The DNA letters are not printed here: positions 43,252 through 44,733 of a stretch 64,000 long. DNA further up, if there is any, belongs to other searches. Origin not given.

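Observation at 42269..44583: Divergent pair: serine-palmitoyltransferase-like alpha-oxoamine synthase + NAD-dependent epimerase/dehydratase-family reductase (sphingolipid or sulfonolipid head-group module)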

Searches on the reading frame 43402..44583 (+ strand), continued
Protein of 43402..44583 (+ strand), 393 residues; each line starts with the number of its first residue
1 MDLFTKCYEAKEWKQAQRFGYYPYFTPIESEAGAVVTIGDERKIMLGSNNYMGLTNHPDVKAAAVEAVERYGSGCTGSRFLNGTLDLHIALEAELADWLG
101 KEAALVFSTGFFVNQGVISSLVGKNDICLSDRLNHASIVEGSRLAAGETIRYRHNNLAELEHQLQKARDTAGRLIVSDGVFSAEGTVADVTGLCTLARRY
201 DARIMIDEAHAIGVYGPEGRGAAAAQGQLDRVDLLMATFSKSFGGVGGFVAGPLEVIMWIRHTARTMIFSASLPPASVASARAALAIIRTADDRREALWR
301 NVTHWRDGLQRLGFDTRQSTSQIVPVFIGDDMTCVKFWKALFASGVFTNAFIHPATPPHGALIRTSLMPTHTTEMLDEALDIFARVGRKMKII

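Call 44: search_dna_similar(query=window:43402-44583:+, collection=plasmids, mode=protein, max_rows=30)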
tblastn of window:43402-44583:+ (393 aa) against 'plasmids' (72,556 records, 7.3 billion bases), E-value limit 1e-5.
Records with a match: 852; places in all: 1006; records where one place covers at least 80% of the query: 755.
Best place of each record, by identity: <60% 852.
By first word of the organism name: Rhizobium 128; Ralstonia 113; Sinorhizobium 72; Burkholderia 46; Bacillus 42; Klebsiella 30; Streptomyces 27; Acinetobacter 25; Mesorhizobium 20; Escherichia 19; and 107 more.
By predicted mobility (MOB-suite, as given by PLSDB): non-mobilizable 449; conjugative 229; mobilizable 174.
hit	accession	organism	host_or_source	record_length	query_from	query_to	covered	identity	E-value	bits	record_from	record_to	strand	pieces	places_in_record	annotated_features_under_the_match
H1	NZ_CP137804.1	Priestia megaterium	Bacillus megaterium assembly,Arshan ...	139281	1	393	100%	46.6%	6e-94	315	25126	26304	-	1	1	aminotransferase class I/II-fold pyridoxal phosphate-dependent enzyme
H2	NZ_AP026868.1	Aureispira anguillae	Anguilla japonica,Standard,head of ...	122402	3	393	99%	46.6%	5e-98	327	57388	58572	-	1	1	pyridoxal phosphate-dependent aminotransferase family protein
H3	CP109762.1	Priestia megaterium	potato,mixed culture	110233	1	393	100%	46.1%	3e-93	313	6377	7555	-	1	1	aminotransferase class I/II-fold pyridoxal phosphate-dependent enzyme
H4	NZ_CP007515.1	Rubrobacter radiotolerans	-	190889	2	390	99%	46.4%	3e-91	307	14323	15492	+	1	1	pyridoxal phosphate-dependent aminotransferase family protein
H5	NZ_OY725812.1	Parabacteroides distasonis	-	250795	14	393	97%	47.0%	2e-94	316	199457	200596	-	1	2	aminotransferase class I/II-fold pyridoxal phosphate-dependent enzyme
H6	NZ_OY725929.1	Bacteroides finegoldii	-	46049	12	393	97%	44.7%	7e-90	303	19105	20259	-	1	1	aminotransferase class I/II-fold pyridoxal phosphate-dependent enzyme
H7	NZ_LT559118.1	Nonomuraea gerenzanensis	-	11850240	1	393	100%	43.1%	5e-75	260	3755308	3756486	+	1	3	none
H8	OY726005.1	Phocaeicola massiliensis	-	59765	20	393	95%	44.7%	9e-89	300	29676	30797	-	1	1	record has no annotation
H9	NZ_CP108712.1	Streptomyces sp. NBC_01001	-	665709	20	393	95%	44.1%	3e-69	243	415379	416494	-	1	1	aminotransferase class I/II-fold pyridoxal phosphate-dependent enzyme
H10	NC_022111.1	Prevotella sp. oral taxon 299 str. F0039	Homo sapiens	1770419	11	393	97%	43.0%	2e-81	279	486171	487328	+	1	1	none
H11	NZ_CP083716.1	Bacillus velezensis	cell culture,Meju, fermented soybean ...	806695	6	393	99%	38.4%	2e-71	250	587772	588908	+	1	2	glycine C-acetyltransferase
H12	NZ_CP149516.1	Thioclava sp. GXIMD4215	pure culture,mangrove soil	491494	2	392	99%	38.1%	2e-66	235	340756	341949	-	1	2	aminotransferase class I/II-fold pyridoxal phosphate-dependent enzyme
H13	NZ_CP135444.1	Thioclava sp. FTW29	-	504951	2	392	99%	38.1%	3e-66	235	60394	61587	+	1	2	aminotransferase class I/II-fold pyridoxal phosphate-dependent enzyme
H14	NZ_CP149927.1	Thioclava sp. GXIMD4216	-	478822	2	392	99%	38.1%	3e-66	235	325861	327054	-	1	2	aminotransferase class I/II-fold pyridoxal phosphate-dependent enzyme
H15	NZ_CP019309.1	Phaeobacter inhibens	Single cell,seawater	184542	8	393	98%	38.6%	7e-63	225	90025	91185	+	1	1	glycine C-acetyltransferase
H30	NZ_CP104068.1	Alicyclobacillus fastidiosus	cell culture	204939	12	393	97%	37.6%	3e-64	229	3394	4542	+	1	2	bioF: 8-amino-7-oxononanoate synthase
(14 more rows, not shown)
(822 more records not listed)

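Call 45: get_annotated_region(hit=H6, flank=6000)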
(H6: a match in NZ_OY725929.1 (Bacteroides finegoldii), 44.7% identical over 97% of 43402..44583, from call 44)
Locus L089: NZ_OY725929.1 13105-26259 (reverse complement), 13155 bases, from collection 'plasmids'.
description: Bacteroides finegoldii strain Bacteroides finegoldii TSDC17.2-1.1 plasmid 27, complete sequence
organism: Bacteroides finegoldii (NCBI taxid 338188)
taxonomy: Bacteria; Bacteroidota; Bacteroidia; Bacteroidales; Bacteroidaceae; Bacteroides; Bacteroides finegoldii
host: -; source: -; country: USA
typing (MOB-suite, as given by PLSDB): non-mobilizable
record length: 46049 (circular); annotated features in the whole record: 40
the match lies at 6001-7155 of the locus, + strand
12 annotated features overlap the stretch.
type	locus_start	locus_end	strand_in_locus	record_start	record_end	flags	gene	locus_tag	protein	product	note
CDS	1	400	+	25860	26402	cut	-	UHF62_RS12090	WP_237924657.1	DUF2148 domain-containing protein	-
CDS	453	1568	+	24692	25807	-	-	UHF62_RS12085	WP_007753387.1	agmatine deiminase family protein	-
CDS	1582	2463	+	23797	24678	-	-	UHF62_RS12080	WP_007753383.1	carbon-nitrogen hydrolase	-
CDS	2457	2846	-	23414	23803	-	-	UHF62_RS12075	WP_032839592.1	GtrA family protein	-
CDS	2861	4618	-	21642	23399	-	aspS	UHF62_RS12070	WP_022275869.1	aspartate--tRNA ligase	GO:0006418 - tRNA aminoacylation for protein translation [Evidence IEA]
CDS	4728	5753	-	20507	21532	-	-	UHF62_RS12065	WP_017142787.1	diacylglycerol kinase family protein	-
CDS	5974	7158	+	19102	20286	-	-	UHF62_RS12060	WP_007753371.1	aminotransferase class I/II-fold pyridoxal phosphate-dependent enzyme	-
CDS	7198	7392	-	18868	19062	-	-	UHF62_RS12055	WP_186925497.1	hypothetical protein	-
CDS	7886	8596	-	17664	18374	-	-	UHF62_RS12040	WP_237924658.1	methyltransferase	-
CDS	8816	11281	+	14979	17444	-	lon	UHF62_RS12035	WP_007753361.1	endopeptidase La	GO:0006508 - proteolysis [Evidence IEA]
CDS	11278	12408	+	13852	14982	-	tgt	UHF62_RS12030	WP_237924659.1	tRNA guanosine(34) transglycosylase Tgt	GO:0006400 - tRNA modification [Evidence IEA]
CDS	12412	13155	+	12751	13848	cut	-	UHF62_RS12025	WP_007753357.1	LptF/LptG family permease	-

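Call 46: get_annotated_region(hit=H1, flank=6000)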
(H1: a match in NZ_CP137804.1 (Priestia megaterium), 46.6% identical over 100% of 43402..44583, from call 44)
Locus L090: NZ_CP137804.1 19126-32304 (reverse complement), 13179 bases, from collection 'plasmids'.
description: Priestia megaterium strain Y18-01 plasmid unnamed4, complete sequence
organism: Priestia megaterium (NCBI taxid 1404)
taxonomy: Bacteria; Bacillota; Bacilli; Bacillales; Bacillaceae; Priestia; Priestia megaterium
host: -; source: Bacillus megaterium assembly,Arshan water; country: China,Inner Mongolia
typing (MOB-suite, as given by PLSDB): mobilizable; replicon rep_cluster_385; relaxase MOBP
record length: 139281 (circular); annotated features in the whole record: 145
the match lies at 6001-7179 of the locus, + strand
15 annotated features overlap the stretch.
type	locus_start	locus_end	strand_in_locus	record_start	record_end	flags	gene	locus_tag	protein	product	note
CDS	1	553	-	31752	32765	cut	-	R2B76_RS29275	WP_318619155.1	retron St85 family RNA-directed DNA polymerase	GO:0051607 - defense response to virus [Evidence IEA]; GO:0001171 - reverse transcription [Evidence IEA]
CDS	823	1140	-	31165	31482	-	-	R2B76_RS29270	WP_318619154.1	hypothetical protein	-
CDS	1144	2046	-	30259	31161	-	-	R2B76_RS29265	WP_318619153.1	hypothetical protein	-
CDS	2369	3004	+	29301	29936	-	-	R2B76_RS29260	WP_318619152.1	hypothetical protein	-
CDS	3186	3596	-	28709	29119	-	-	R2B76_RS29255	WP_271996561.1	YvaD family protein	-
CDS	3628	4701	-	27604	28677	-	-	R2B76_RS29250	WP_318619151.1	acyltransferase family protein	-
CDS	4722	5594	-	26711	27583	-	-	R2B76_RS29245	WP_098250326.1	methyltransferase domain-containing protein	-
CDS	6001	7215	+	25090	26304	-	-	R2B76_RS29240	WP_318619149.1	aminotransferase class I/II-fold pyridoxal phosphate-dependent enzyme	-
CDS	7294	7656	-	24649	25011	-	-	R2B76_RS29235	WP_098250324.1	multidrug efflux SMR transporter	-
CDS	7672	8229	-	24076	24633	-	-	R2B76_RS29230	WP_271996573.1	TetR/AcrR family transcriptional regulator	GO:0006355 - regulation of DNA-templated transcription [Evidence IEA]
CDS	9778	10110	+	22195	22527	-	-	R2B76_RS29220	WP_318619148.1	YolD-like family protein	-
CDS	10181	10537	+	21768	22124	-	-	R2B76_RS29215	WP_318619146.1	hypothetical protein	-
CDS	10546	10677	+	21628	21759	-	-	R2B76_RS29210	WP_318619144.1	hypothetical protein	-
CDS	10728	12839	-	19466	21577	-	-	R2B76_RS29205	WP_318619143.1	sigma 54-interacting transcriptional regulator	GO:0006355 - regulation of DNA-templated transcription [Evidence IEA]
CDS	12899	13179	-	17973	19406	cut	-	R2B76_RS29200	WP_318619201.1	Na+/H+ antiporter NhaC family protein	-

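Call 47: get_annotated_region(hit=H4, flank=6000)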
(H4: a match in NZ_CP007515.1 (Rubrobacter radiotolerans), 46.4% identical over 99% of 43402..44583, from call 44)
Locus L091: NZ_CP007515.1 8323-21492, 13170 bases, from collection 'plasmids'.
description: Rubrobacter radiotolerans strain RSPS-4 plasmid 1, complete sequence
organism: Rubrobacter radiotolerans (NCBI taxid 42256)
taxonomy: Bacteria; Actinomycetota; Rubrobacteria; Rubrobacterales; Rubrobacteraceae; Rubrobacter; Rubrobacter radiotolerans
host: -; source: -; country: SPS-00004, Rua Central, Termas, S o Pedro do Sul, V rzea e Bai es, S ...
typing (MOB-suite, as given by PLSDB): non-mobilizable; replicon rep_cluster_201
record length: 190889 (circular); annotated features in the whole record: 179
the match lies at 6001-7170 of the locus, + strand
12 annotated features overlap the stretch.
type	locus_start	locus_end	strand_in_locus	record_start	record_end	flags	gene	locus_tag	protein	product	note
CDS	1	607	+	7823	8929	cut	cas7d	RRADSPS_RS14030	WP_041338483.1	type I-D CRISPR-associated protein Cas7/Csc2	-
CDS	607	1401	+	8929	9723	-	-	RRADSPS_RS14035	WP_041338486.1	hypothetical protein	-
CDS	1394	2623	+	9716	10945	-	-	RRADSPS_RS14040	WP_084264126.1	TIGR02710 family CRISPR-associated CARF protein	GO:0043571 - maintenance of CRISPR repeat elements [Evidence IEA]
CDS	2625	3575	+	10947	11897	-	cas6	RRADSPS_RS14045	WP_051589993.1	CRISPR system precrRNA processing endoribonuclease RAMP protein Cas6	-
CDS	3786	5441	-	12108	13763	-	-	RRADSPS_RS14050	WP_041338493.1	FAD-binding dehydrogenase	-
CDS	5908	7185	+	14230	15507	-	-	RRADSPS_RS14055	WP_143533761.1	pyridoxal phosphate-dependent aminotransferase family protein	-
CDS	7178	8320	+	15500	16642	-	-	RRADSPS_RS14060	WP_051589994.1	hypothetical protein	-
CDS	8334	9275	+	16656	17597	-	-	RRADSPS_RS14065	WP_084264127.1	NAD(P)-dependent oxidoreductase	-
CDS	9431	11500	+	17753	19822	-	-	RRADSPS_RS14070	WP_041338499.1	LTA synthase family protein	-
CDS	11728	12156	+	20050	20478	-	-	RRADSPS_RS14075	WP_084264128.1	small multi-drug export protein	-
CDS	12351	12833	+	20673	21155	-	-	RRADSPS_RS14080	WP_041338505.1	SRPBCC family protein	-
CDS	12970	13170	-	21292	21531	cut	-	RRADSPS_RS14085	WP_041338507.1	hypothetical protein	-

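Call 48: get_annotated_region(hit=H2, flank=6000)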
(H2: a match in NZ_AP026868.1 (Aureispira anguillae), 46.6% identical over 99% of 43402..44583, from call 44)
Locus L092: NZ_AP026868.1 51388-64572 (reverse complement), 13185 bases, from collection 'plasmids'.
description: Aureispira anguillae strain EL160426 plasmid pAUEa, complete sequence
organism: Aureispira anguillae (NCBI taxid 2864201)
taxonomy: Bacteria; Bacteroidota; Saprospiria; Saprospirales; Saprospiraceae; Aureispira; Aureispira anguillae
host: -; source: Anguilla japonica,Standard,head of leptocephalus larvae of the Japanese eel; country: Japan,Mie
typing (MOB-suite, as given by PLSDB): non-mobilizable
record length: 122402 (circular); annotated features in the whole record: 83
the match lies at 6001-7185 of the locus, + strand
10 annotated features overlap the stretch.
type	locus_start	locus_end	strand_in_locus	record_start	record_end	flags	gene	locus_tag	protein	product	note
CDS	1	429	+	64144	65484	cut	-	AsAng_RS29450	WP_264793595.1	T9SS type A sorting domain-containing protein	-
CDS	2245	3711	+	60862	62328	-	-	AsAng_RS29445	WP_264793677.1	hypothetical protein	-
CDS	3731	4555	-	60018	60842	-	-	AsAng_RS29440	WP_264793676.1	KilA-N domain-containing protein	-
CDS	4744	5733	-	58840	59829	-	-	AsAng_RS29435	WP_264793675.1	NAD(P)-dependent oxidoreductase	-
CDS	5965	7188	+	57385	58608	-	-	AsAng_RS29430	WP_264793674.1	pyridoxal phosphate-dependent aminotransferase family protein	-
CDS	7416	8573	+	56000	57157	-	-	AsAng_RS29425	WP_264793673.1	hypothetical protein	-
CDS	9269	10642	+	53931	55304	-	-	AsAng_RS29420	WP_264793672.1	sigma-54 dependent transcriptional regulator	GO:0006355 - regulation of DNA-templated transcription [Evidence IEA]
CDS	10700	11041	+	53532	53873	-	-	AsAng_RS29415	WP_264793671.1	Hpt domain-containing protein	GO:0000160 - phosphorelay signal transduction system [Evidence IEA]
CDS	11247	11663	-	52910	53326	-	-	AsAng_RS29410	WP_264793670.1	hypothetical protein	-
CDS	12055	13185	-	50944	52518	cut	-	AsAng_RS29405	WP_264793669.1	hypothetical protein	-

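Call 49: search_dna_similar(query=L025:11267-12394:+, collection=plasmids, mode=protein, max_rows=30, max_evalue=0.001)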
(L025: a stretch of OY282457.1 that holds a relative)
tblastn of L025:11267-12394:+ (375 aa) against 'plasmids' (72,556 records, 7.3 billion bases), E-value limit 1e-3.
Records with a match: 46; places in all: 47; records where one place covers at least 80% of the query: 44.
Best place of each record, by identity: <60% 46.
By first word of the organism name: Roseomonas 13; Ensifer 6; Pseudomonas 3; Escherichia 3; Shinella 2; Rhizobium 2; Rubrobacter 1; Nonomuraea 1; Streptomyces 1; Diaphorobacter 1; and 13 more.
By predicted mobility (MOB-suite, as given by PLSDB): non-mobilizable 40; conjugative 5; mobilizable 1.
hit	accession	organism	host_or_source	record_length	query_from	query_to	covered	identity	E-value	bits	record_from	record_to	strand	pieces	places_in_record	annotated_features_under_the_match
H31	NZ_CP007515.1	Rubrobacter radiotolerans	-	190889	7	373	98%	43.3%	3e-86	292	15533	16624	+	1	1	hypothetical protein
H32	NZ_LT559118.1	Nonomuraea gerenzanensis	-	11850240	9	375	98%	41.7%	9e-73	253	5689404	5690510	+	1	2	none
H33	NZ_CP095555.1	Roseomonas gilardii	single cell,blood and other clinical ...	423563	5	375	99%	40.3%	1e-67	238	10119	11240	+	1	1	dATP pyrophosphohydrolase | nucleotidyltransferase family protein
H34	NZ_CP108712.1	Streptomyces sp. NBC_01001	-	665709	5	374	99%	40.4%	4e-78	268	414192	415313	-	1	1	GNAT family N-acetyltransferase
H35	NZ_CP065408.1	Diaphorobacter sp. JS3051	whole organism,soil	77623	5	375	99%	39.9%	2e-74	258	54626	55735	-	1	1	hypothetical protein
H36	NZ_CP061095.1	Roseomonas marmotae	Marmota himalayana,pure culture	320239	5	373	98%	39.9%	7e-69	242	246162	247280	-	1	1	dATP pyrophosphohydrolase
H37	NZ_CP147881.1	Roseomonas mucosa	cell culture,Styx glacier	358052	5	375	99%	39.3%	2e-64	229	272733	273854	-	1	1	hypothetical protein | NTP transferase domain-containing protein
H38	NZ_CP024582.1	Roseomonas sp. FDAARGOS_362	Homo sapiens,peripheral Blood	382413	5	375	99%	39.3%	2e-64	229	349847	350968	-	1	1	hypothetical protein | NTP transferase domain-containing protein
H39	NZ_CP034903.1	Roseomonas mucosa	Homo sapiens,tissue sample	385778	5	375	99%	39.3%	2e-64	229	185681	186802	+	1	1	hypothetical protein | NTP transferase domain-containing protein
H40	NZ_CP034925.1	Roseomonas mucosa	Homo sapiens,tissue sample,Clinical, ...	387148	5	375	99%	39.3%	2e-64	229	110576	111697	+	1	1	hypothetical protein | NTP transferase domain-containing protein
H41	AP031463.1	Roseomonas mucosa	Homo sapiens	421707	5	375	99%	39.3%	2e-64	229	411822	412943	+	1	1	hypothetical protein | nucleotidyltransferase family protein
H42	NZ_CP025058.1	Roseomonas mucosa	Homo sapiens,Clinical, healthy, human ...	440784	5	375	99%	39.3%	2e-64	229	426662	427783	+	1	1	hypothetical protein | NTP transferase domain-containing protein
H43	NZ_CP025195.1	Roseomonas mucosa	Homo sapiens,clinical, human skin, ...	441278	5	375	99%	39.3%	2e-64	229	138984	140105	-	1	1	hypothetical protein | NTP transferase domain-containing protein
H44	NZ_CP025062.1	Roseomonas mucosa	Homo sapiens,Clinical, healthy, human ...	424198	5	375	99%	39.3%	3e-64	228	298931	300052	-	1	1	hypothetical protein | NTP transferase domain-containing protein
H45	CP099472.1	Roseomonas mucosa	Human skin,single cell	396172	5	375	99%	39.3%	3e-64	228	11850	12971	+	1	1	dATP pyrophosphohydrolase | nucleotidyltransferase family protein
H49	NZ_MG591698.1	Escherichia coli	Homo sapiens,feces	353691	5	373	98%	37.3%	4e-69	242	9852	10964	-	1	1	yghO: protein YghO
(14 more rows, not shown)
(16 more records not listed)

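Call 53: get_annotated_region(hit=H49, flank=9000)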
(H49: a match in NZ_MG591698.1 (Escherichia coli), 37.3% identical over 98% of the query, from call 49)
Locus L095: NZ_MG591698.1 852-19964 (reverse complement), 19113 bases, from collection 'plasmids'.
description: Escherichia coli strain PN43 plasmid unnamed, complete sequence
organism: Escherichia coli (NCBI taxid 562)
taxonomy: Bacteria; Pseudomonadota; Gammaproteobacteria; Enterobacterales; Enterobacteriaceae; Escherichia; Escherichia coli
host: -; source: Homo sapiens,feces; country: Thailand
typing (MOB-suite, as given by PLSDB): non-mobilizable
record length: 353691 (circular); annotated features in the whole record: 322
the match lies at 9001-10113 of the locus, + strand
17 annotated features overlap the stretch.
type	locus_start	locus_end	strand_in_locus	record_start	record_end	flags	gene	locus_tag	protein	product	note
CDS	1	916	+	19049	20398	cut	-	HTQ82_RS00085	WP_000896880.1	lipopolysaccharide biosynthesis protein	-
CDS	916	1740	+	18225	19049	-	-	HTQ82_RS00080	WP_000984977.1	hypothetical protein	-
CDS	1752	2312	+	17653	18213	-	-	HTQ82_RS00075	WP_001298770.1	YtfJ family protein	-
CDS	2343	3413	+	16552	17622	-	lptF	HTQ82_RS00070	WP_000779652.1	LPS export ABC transporter permease LptF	GO:0015920 - lipopolysaccharide transport [Evidence IEA]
CDS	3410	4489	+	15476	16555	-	lptG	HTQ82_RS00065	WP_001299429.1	LPS export ABC transporter permease LptG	GO:0015920 - lipopolysaccharide transport [Evidence IEA]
CDS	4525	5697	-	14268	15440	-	-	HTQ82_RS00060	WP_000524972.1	aminotransferase class I/II-fold pyridoxal phosphate-dependent enzyme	GO:0009058 - biosynthetic process [Evidence IEA]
CDS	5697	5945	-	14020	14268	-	-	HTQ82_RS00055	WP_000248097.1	acyl carrier protein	-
CDS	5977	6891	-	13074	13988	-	-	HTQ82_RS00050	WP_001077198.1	NAD-dependent epimerase/dehydratase family protein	-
CDS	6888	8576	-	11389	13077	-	-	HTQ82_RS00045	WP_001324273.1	fatty acyl-AMP ligase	-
CDS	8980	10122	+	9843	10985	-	yghO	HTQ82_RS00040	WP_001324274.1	protein YghO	-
CDS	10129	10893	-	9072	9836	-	glcC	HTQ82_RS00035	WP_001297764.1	transcriptional regulator GlcC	GO:0006355 - regulation of DNA-templated transcription [Evidence IEA]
CDS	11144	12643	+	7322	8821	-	glcD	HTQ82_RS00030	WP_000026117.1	glycolate oxidase subunit GlcD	-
CDS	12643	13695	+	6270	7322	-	glcE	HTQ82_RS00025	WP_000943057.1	glycolate oxidase subunit GlcE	-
CDS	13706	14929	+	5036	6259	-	glcF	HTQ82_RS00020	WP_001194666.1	glycolate oxidase subunit GlcF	-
CDS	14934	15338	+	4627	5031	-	glcG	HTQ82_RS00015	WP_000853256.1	GlcG family protein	-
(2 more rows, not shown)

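Call 55: get_annotated_region(hit=H11, flank=2500)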
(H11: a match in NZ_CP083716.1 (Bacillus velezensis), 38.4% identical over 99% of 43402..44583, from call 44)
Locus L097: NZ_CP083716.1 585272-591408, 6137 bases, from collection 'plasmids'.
description: Bacillus velezensis strain DMB05 plasmid pDMB05-1, complete sequence
organism: Bacillus velezensis (NCBI taxid 492670)
taxonomy: Bacteria; Bacillota; Bacilli; Bacillales; Bacillaceae; Bacillus; Bacillus velezensis
host: -; source: cell culture,Meju, fermented soybean brick; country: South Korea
typing (MOB-suite, as given by PLSDB): non-mobilizable
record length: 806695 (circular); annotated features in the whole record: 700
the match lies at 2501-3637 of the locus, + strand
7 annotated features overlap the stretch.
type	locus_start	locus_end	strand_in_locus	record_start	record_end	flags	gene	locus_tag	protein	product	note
CDS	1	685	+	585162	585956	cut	-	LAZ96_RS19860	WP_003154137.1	TIGR00282 family metallophosphoesterase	GO:0008152 - metabolic process [Evidence IEA]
CDS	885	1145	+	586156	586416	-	spoVS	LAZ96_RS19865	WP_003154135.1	stage V sporulation protein SpoVS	-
CDS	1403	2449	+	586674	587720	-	tdh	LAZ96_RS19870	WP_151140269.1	L-threonine 3-dehydrogenase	GO:0006567 - threonine catabolic process [Evidence IEA]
CDS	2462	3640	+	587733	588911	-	-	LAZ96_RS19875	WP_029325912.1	glycine C-acetyltransferase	GO:0009058 - biosynthetic process [Evidence IEA]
CDS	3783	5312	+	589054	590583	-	miaB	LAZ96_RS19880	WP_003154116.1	tRNA (N6-isopentenyl adenosine(37)-C2)-methylthiotransferase MiaB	GO:0006400 - tRNA modification [Evidence IEA]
CDS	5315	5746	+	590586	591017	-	-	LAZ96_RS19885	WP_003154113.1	RicAFT regulatory complex protein RicA family protein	-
CDS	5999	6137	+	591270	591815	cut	cotE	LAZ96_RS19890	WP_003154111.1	outer spore coat protein CotE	-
